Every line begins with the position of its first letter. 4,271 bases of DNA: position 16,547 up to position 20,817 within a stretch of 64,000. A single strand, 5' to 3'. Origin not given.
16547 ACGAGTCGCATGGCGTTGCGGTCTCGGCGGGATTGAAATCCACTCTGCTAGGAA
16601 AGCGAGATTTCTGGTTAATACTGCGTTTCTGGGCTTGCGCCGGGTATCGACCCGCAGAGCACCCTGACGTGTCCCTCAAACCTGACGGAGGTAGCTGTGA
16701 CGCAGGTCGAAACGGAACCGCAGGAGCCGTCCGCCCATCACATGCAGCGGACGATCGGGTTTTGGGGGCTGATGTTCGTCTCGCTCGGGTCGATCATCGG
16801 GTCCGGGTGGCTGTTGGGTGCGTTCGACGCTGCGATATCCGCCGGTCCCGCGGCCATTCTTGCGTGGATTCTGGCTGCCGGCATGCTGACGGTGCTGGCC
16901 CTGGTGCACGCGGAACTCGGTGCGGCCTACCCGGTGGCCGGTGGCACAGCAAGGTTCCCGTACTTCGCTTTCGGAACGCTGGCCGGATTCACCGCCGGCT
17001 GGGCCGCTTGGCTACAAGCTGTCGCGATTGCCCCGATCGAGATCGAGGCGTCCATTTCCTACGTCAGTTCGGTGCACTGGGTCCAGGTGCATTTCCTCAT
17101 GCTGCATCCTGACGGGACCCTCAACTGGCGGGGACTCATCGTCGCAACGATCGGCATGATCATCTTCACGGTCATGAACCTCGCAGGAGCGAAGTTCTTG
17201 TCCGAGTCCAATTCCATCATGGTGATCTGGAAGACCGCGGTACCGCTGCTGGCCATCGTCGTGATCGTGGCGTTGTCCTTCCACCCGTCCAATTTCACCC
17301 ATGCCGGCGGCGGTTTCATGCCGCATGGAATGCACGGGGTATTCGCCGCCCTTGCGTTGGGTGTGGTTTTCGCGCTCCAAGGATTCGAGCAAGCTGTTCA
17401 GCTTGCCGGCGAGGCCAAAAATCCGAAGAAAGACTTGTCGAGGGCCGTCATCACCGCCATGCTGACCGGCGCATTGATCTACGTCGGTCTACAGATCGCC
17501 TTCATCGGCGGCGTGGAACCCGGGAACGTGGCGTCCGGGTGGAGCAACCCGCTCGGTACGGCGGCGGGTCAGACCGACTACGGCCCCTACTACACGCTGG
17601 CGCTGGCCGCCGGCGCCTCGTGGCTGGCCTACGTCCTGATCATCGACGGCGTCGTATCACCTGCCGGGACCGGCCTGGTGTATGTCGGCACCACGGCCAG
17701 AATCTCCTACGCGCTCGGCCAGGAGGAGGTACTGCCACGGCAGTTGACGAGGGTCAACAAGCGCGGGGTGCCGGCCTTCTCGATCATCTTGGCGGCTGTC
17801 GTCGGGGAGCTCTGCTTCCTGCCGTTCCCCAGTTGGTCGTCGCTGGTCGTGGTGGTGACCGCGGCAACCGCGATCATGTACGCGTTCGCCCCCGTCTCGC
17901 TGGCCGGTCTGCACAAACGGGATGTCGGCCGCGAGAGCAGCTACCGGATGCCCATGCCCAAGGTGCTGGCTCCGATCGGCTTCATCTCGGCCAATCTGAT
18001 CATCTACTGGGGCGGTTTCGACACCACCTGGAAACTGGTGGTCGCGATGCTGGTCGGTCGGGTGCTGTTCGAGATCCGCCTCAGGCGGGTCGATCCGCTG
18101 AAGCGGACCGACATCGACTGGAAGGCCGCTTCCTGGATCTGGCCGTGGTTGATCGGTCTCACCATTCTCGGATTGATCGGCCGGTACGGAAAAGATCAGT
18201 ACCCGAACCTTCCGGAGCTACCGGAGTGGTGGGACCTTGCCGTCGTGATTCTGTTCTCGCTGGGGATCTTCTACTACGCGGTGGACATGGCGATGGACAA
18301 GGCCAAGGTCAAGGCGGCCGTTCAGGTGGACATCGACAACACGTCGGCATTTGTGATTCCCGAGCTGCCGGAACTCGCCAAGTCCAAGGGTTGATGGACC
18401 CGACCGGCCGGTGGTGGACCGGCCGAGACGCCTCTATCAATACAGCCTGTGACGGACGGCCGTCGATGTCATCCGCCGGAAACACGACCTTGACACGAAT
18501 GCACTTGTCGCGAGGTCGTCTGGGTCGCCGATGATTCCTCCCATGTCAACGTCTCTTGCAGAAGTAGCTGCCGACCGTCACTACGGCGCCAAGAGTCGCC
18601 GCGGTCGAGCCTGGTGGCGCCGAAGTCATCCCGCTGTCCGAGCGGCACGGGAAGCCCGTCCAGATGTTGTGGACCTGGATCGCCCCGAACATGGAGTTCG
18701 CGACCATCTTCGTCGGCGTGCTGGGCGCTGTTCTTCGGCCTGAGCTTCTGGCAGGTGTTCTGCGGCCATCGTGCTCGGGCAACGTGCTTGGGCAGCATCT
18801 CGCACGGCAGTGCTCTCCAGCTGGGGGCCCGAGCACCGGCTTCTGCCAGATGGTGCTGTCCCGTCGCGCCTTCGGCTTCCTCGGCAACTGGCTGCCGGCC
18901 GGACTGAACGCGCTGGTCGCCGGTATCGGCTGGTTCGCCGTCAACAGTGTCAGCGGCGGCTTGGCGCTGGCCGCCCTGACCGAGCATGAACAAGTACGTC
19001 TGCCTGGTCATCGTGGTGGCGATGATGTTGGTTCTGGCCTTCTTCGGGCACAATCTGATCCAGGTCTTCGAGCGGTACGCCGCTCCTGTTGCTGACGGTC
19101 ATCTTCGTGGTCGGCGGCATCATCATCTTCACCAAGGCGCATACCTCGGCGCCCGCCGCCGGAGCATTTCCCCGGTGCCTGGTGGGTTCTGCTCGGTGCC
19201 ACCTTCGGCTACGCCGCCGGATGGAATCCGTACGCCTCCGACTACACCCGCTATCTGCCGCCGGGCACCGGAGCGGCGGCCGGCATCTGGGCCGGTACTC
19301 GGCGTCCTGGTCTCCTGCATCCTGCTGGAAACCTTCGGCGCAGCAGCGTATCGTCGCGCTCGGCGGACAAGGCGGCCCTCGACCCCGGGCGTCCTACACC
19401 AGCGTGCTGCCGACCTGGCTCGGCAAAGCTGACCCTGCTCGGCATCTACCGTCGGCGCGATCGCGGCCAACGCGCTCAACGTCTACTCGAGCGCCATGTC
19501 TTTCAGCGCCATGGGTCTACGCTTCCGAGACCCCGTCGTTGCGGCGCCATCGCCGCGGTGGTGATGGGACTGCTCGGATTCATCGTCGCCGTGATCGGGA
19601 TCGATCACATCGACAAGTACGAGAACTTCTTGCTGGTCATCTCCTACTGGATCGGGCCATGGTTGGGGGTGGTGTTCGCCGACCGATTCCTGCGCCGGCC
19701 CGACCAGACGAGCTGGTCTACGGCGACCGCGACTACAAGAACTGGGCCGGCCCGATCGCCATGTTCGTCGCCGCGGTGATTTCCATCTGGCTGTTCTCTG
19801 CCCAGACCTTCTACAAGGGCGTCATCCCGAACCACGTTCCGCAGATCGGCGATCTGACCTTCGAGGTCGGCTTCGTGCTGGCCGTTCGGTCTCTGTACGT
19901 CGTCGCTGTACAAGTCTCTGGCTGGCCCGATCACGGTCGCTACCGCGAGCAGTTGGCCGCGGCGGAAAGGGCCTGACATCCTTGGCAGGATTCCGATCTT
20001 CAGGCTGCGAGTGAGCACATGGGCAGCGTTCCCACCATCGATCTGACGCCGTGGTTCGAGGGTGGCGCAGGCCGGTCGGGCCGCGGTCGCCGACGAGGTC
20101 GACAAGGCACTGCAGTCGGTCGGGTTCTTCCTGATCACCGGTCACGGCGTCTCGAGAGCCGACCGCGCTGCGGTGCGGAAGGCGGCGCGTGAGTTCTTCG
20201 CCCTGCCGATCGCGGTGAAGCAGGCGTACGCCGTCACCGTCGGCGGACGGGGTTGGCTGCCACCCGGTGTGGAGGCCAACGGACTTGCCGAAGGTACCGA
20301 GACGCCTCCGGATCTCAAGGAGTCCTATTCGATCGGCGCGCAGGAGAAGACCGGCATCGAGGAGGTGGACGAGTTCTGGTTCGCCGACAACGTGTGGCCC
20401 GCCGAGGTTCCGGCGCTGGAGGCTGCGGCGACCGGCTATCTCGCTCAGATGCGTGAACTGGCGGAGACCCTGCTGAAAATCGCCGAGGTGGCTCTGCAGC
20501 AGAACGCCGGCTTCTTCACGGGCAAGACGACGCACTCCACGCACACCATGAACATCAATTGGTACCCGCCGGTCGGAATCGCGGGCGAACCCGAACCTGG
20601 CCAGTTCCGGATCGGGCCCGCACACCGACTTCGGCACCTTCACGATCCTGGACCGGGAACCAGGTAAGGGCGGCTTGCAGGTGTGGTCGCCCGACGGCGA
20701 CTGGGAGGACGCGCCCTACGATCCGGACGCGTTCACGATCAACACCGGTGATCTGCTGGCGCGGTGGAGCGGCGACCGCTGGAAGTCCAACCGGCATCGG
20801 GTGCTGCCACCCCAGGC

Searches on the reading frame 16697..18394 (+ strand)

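Call 40: search_protein_families(library=pfam, proteins=[window:16697-18394:+], max_evalue=0.00001)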
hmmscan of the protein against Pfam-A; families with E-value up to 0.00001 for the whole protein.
window:16697-18394:+ (565 aa): 2 families
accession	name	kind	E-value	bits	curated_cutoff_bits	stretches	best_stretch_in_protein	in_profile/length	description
PF13520.12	AA_permease_2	-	3.3e-46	158.5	27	1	20-453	1-423/427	Amino acid permease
PF00324.27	AA_permease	-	8e-35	120.9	24.6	1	25-432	2-409/470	Amino acid permease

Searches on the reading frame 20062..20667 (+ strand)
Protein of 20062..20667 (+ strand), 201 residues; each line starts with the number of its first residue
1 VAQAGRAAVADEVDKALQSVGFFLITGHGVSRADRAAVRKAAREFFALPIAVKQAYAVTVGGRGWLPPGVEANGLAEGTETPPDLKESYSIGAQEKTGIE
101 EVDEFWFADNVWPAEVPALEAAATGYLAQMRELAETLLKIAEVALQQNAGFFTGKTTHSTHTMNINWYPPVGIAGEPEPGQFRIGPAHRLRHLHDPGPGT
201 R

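Call 40: search_protein_families(library=pfam, proteins=[window:20062-20667:+], max_evalue=0.00001)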
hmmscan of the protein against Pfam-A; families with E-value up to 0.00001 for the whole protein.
window:20062-20667:+ (201 aa): 1 family
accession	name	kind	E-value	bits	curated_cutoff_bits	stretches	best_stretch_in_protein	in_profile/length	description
PF14226.12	DIOX_N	-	3.6e-20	73.2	27.3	1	4-115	12-117/117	non-haem dioxygenase in morphine synthesis N-terminal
